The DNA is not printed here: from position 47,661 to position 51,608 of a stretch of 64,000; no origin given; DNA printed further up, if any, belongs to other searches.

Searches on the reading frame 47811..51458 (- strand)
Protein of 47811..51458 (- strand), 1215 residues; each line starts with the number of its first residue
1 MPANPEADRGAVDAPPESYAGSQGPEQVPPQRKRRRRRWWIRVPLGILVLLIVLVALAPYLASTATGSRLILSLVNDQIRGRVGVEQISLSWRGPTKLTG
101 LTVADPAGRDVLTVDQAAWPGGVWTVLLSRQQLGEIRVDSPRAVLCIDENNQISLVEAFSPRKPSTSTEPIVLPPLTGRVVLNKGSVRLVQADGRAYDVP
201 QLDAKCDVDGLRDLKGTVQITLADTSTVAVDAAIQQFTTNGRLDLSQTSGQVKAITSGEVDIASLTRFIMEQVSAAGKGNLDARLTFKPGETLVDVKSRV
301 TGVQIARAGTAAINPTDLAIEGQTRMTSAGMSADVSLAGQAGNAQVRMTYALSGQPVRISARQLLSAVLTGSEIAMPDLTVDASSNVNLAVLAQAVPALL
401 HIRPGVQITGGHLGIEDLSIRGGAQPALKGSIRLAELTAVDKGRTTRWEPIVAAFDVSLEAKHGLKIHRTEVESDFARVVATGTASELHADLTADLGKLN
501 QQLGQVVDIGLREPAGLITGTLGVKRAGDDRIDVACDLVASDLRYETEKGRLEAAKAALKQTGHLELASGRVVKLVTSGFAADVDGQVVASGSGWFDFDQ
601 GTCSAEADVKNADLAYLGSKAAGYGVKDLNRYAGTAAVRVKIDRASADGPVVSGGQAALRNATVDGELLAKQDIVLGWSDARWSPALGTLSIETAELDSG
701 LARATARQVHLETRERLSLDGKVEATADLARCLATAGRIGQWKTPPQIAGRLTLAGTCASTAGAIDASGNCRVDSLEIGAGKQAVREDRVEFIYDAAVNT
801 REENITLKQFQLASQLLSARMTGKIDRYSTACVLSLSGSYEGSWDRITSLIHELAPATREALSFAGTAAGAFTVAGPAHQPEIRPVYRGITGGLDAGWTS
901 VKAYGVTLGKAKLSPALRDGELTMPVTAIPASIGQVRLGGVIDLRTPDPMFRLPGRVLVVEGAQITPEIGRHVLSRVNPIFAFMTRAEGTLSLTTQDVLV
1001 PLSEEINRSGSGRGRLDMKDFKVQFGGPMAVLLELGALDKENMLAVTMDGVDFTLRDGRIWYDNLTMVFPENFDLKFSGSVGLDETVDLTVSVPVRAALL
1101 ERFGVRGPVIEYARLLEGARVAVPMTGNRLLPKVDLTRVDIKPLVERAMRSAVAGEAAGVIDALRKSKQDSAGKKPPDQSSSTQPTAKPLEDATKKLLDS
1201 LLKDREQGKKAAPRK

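Call 29: search_protein_families(library=pfam, proteins=[window:47811-51458:-], max_evalue=0.001)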
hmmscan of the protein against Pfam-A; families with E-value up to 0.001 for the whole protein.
window:47811-51458:- (1215 aa): 1 family
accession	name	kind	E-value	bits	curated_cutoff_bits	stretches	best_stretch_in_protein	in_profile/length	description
PF05359.17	DUF748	-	1.8e-07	30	50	1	30-247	8-225/1037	Domain of Unknown Function (DUF748)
